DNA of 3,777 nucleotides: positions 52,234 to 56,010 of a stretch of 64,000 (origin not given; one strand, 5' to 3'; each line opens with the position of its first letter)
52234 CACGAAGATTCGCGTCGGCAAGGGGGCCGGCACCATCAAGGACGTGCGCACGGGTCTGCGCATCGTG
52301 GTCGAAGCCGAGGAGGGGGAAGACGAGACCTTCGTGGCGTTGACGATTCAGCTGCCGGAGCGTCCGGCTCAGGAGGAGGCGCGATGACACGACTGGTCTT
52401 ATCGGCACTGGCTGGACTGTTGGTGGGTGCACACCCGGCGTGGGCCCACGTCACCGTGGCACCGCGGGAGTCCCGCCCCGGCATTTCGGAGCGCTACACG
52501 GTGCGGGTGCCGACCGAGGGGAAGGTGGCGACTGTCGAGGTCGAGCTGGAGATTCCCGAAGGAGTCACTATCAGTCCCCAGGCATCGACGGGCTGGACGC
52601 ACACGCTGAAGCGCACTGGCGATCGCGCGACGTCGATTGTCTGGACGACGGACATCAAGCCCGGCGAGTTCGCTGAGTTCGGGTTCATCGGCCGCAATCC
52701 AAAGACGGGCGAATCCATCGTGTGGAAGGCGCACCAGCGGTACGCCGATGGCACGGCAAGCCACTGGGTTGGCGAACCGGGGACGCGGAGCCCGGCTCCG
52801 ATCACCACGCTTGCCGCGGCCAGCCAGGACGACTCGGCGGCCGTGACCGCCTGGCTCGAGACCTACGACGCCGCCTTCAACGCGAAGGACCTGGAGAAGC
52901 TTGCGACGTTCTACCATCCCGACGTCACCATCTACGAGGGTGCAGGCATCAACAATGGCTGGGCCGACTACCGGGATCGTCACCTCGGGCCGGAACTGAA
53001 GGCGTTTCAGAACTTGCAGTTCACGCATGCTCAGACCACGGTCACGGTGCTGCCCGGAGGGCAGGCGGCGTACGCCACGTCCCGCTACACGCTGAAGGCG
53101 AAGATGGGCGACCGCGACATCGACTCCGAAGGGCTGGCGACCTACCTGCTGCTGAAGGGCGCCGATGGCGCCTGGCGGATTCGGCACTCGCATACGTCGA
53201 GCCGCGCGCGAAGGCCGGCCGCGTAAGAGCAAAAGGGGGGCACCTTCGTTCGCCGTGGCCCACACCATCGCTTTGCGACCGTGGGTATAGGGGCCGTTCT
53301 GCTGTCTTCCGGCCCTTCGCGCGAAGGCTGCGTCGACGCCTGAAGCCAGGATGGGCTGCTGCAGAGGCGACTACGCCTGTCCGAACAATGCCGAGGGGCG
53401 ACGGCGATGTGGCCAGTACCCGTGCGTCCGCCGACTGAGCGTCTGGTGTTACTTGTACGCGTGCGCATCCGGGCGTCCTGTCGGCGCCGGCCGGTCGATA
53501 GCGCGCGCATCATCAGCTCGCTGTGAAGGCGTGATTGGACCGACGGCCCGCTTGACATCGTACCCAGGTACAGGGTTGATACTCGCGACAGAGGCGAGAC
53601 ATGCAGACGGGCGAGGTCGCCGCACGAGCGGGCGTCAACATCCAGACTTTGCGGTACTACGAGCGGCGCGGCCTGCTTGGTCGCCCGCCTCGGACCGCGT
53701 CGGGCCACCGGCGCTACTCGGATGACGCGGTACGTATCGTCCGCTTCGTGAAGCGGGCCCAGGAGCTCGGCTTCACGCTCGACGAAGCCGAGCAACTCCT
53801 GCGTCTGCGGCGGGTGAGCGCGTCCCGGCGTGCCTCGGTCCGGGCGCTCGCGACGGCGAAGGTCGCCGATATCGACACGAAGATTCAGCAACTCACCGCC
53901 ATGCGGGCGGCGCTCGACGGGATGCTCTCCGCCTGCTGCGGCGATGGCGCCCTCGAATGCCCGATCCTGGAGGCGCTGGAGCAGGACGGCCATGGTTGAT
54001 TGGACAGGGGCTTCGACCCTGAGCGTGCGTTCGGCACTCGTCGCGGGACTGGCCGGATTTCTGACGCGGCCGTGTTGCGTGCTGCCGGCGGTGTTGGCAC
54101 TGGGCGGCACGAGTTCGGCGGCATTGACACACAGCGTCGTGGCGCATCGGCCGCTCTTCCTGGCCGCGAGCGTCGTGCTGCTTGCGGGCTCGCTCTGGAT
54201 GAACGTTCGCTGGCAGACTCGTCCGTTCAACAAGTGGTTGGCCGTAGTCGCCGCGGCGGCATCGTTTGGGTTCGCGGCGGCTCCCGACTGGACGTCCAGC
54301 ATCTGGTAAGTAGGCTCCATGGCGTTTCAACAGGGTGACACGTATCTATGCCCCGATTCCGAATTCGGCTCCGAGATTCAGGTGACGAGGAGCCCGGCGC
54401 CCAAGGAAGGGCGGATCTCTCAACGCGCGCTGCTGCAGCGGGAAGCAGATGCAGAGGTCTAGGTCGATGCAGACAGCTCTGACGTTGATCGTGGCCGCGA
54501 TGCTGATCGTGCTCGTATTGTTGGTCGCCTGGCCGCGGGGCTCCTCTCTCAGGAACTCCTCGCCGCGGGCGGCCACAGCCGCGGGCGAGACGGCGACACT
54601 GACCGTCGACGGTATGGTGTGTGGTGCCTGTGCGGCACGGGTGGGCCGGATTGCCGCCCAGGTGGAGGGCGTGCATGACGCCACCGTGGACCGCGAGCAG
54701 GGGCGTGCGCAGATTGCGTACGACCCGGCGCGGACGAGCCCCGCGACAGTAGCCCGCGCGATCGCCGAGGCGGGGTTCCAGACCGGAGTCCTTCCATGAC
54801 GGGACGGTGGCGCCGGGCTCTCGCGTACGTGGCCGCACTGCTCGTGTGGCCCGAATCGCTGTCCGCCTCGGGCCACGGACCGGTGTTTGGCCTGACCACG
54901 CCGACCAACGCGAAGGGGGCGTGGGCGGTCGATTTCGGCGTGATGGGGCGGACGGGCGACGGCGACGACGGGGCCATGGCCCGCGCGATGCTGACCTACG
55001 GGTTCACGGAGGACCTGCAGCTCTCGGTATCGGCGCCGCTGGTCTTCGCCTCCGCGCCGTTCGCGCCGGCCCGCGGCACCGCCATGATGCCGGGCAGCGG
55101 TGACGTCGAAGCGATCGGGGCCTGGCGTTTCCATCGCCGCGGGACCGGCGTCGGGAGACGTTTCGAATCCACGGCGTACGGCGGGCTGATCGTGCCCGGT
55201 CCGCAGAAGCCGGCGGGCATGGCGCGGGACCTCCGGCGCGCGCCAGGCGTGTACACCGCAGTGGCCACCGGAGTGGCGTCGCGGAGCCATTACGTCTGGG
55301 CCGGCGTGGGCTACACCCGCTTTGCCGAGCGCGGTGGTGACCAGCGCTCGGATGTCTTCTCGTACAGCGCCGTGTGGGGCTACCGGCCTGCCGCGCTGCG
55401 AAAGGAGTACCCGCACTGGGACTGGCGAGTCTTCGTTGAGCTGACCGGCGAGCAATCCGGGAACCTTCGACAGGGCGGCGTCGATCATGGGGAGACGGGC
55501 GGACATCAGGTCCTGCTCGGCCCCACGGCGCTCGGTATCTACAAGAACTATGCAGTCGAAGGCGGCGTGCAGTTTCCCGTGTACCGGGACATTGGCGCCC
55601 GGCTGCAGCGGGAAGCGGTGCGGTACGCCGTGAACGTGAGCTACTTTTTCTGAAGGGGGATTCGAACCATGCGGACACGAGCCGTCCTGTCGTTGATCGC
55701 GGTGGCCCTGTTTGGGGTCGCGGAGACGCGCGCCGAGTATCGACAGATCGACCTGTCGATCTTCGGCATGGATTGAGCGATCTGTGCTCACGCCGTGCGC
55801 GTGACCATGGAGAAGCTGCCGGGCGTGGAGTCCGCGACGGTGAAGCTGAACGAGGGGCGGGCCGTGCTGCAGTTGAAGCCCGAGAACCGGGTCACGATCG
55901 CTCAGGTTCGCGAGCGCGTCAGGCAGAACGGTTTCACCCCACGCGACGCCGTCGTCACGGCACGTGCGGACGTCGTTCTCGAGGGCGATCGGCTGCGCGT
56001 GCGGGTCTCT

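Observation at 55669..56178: In-frame TGA at the first Cys of the HMA CxxC motif plus SECIS-like hairpin: candidate selenocysteine metal chaperone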

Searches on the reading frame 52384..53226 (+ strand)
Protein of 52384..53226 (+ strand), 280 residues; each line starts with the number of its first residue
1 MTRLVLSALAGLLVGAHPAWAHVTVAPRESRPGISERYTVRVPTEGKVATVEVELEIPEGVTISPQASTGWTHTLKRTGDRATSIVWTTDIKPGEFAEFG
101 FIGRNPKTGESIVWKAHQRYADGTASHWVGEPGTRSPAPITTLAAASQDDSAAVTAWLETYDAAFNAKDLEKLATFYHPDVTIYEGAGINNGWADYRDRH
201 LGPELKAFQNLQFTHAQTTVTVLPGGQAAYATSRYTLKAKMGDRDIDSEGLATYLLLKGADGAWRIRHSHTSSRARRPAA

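Call 7: search_protein_families(library=pfam, proteins=[window:52384-53226:+], max_evalue=0.01)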
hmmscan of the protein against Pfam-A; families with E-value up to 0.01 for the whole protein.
window:52384-53226:+ (280 aa): 6 families
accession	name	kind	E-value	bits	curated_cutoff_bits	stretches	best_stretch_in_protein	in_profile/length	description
PF07987.16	DUF1775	-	1.2e-17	65.1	25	1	22-140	1-143/146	Domain of unkown function (DUF1775)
PF14534.12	DUF4440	-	1.6e-09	38.6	25.2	1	158-266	5-107/107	Domain of unknown function (DUF4440)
PF13474.12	SnoaL_3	-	2.8e-08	34.6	22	1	155-273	2-118/121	SnoaL-like domain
PF12680.13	SnoaL_2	-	3e-06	28.2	27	1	160-251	3-89/102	SnoaL-like domain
PF13577.12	SnoaL_4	-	0.00012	22.5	24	1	149-269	4-125/126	SnoaL-like domain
PF00553.25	CBM_2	-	0.0038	18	24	1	33-107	14-86/101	Cellulose binding domain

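Call 25: search_protein_families(library=ncbifam, proteins=[window:52384-53226:+], max_evalue=0.01)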
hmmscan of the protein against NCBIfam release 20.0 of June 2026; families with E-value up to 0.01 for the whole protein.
window:52384-53226:+ (280 aa): 1 family
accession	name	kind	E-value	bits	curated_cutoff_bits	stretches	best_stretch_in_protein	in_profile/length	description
TIGR02246.1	TIGR02246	subfamily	1.5e-08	34.7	33.95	1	149-274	1-126/128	SgcJ/EcaC family oxidoreductase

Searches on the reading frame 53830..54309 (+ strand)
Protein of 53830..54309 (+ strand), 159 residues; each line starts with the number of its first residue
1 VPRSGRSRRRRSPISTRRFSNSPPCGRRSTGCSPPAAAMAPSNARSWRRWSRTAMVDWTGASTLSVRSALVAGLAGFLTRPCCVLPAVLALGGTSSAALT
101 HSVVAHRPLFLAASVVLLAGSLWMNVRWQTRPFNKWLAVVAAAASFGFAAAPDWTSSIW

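Call 7: search_protein_families(library=pfam, proteins=[window:53830-54309:+], max_evalue=0.01)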
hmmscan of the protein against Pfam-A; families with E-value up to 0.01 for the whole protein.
window:53830-54309:+ (159 aa): 1 family
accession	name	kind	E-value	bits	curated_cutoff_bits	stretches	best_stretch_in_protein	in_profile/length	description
PF02411.20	MerT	-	0.0013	19.2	32.9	1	66-127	7-71/116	MerT mercuric transport protein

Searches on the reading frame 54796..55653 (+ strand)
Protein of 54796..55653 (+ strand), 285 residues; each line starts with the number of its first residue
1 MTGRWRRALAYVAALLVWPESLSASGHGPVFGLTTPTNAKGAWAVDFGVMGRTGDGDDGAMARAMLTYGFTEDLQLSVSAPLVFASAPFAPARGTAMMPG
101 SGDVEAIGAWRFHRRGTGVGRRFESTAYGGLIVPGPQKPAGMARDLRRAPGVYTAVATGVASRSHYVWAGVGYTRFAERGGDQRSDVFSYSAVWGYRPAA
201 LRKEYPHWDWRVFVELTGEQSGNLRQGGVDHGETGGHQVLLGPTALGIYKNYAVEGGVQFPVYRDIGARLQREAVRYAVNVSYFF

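Call 7: search_protein_families(library=pfam, proteins=[window:54796-55653:+], max_evalue=0.01)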
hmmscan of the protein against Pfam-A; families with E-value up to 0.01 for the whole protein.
window:54796-55653:+ (285 aa): 0 families

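Call 9: find_encoding_contigs(protein=window:54796-55653:+, flank=10000, max_places=6)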
Protein window:54796-55653:+ (285 aa): 8 contigs read that carry it; 5 places shown.
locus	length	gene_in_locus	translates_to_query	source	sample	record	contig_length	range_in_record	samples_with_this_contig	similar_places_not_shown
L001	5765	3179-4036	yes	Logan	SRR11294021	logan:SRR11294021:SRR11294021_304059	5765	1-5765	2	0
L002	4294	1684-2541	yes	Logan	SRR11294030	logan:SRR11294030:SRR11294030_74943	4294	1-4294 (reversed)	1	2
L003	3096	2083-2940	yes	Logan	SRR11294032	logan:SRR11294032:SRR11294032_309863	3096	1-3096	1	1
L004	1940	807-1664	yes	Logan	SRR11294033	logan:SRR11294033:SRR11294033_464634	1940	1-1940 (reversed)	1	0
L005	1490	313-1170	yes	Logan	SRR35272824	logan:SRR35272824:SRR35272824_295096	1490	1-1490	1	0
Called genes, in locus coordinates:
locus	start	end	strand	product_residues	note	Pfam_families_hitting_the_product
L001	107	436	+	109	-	-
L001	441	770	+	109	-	-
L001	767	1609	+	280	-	PF07987:DUF1775, PF12680:SnoaL_2 (weak), PF13474:SnoaL_3, PF14534:DUF4440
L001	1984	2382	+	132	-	PF00376:MerR, PF13411:MerR_1, PF09278:MerR-DNA-bind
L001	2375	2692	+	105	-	-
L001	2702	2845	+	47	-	-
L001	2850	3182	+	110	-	PF00403:HMA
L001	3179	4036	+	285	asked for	-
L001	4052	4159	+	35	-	-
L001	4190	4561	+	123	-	-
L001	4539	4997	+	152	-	-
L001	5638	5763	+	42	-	?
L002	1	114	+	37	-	?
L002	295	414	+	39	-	-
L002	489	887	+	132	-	PF00376:MerR, PF13411:MerR_1, PF09278:MerR-DNA-bind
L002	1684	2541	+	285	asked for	-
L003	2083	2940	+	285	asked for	-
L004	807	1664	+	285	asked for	-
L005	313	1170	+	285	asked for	-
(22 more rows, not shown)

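Call 25: search_protein_families(library=ncbifam, proteins=[window:54796-55653:+], max_evalue=0.01)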
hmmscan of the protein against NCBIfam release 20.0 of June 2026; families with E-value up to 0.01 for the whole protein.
window:54796-55653:+ (285 aa): 0 families

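Call 61: find_homologous_proteins(query=window:54796-55653:+, max_evalue=0.00001)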
Query window:54796-55653:+ (285 aa): 809 proteins with E <= 0.00001 among 3901 candidates; the best 120 are listed.
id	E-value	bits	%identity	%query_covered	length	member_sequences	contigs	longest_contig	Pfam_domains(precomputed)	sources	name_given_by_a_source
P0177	1.0e-177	608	95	100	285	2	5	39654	-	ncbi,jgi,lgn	-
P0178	6.4e-175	598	93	100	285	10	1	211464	-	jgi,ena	jgi:hypothetical protein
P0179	8.7e-175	598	93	100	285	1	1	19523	-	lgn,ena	-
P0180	7.5e-167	572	88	94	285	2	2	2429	-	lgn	-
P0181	2.7e-156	537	86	95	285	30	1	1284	-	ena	-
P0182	1.6e-155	535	85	95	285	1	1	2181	-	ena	-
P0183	4.6e-155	533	86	96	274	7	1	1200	-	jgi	jgi:hypothetical protein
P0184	2.9e-154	531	85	95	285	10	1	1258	-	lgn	-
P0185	1.7e-153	528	84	95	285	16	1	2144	-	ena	-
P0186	1.2e-151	522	82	96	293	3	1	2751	-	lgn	-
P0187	3.0e-151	521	83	94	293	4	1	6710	-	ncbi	ncbi:MAG: hypothetical protein ACRD2X_05840 [Vicinamibacteraceae bacterium]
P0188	4.6e-151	520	82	94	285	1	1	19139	-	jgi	jgi:hypothetical protein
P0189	7.7e-151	519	81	96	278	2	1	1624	-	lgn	-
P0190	1.2e-149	515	82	98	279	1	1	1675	-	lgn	-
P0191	1.7e-149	515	81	97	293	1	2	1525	-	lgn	-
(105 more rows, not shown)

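Call 70: predict_structure(alignment_id=A4)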
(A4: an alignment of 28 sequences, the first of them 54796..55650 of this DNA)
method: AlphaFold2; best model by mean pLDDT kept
length: 285 residues; sequences in the alignment: 28
mean_pLDDT: 58.8   pTM: 0.55
mean pLDDT of the five models: 58.8, 51.0, 46.4, 44.6, 41.4
residues with pLDDT >= 90: 0; 70-90: 52; 50-70: 175; < 50: 58
segments of 3 or more residues with pLDDT < 50: 19-37, 117-119, 134-149, 220-234
pLDDT, mean of each block of 10 residues (from residue 1): 70 59 37 47 69 63 70 68 61 53 61 54 56 48 43 55 57 61 60 65 54 53 41 54 73 74 66 68 65
secondary structure, 60 per line:
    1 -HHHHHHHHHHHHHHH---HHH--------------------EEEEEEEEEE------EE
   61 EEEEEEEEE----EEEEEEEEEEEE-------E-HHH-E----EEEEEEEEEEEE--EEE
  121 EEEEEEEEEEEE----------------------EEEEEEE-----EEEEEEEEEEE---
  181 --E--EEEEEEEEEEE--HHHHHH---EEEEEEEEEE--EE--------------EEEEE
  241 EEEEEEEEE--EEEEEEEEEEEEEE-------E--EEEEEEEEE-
elements in order: H2-16 E43-52 E59-69 E74-85 E104-115 E118-132 E155-161 E167-177 E186-196 H199-204 E208-217 E236-249 E252-265 E276-284

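Call 95: list_cluster_members(proteins=[P0014, P0018, P0026, P0029, P0028, P0177, P0187])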
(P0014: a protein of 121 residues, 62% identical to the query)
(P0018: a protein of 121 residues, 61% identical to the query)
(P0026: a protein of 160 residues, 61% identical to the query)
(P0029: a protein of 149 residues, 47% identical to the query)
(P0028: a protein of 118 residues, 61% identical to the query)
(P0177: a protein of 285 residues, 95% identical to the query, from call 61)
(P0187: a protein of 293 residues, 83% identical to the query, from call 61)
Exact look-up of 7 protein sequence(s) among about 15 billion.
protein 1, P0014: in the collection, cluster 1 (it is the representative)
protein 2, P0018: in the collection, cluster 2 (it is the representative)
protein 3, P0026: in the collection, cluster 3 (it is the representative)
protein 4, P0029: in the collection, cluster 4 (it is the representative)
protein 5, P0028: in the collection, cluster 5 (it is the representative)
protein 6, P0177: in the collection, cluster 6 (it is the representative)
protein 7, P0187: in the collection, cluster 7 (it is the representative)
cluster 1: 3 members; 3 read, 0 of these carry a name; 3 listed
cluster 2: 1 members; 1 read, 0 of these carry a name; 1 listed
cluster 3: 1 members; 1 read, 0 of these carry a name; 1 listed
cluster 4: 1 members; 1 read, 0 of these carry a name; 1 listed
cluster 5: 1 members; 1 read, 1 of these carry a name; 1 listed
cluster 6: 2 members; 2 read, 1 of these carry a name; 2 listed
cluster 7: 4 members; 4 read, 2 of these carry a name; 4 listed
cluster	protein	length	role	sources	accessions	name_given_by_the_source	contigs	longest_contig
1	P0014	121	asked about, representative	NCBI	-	-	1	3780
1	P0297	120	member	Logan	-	-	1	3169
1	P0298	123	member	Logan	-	-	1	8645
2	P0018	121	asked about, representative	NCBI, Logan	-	-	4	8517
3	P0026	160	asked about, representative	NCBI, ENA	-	-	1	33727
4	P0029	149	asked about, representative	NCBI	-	-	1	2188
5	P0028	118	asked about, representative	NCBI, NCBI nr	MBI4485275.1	MAG: hypothetical protein HY655_04625 [Acidobacteria bacterium] | hypothetical protein [Acidobacteriota bacterium]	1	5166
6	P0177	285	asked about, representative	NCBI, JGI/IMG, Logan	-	-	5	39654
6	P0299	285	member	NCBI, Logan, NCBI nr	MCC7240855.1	MAG: hypothetical protein IT180_02935 [Acidobacteria bacterium] | hypothetical protein [Acidobacteriota bacterium]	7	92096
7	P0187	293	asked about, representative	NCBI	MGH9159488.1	MAG: hypothetical protein ACRD2X_05840 [Vicinamibacteraceae bacterium]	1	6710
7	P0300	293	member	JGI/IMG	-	hypothetical protein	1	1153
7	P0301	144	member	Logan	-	-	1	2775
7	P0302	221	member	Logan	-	-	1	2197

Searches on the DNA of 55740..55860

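Call 58: search_rna_families(source=window, start=55740, end=55860, threshold=evalue, max_evalue=10, show_alignments=3)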
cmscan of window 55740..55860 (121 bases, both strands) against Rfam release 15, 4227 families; matches with E-value up to 10: 1.
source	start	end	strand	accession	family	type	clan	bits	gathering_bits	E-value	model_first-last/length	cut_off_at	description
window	55745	55764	+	RF01781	ASdes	Gene; sRNA;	-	10.4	40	8.6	1-68/68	no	ASdes TB sRNA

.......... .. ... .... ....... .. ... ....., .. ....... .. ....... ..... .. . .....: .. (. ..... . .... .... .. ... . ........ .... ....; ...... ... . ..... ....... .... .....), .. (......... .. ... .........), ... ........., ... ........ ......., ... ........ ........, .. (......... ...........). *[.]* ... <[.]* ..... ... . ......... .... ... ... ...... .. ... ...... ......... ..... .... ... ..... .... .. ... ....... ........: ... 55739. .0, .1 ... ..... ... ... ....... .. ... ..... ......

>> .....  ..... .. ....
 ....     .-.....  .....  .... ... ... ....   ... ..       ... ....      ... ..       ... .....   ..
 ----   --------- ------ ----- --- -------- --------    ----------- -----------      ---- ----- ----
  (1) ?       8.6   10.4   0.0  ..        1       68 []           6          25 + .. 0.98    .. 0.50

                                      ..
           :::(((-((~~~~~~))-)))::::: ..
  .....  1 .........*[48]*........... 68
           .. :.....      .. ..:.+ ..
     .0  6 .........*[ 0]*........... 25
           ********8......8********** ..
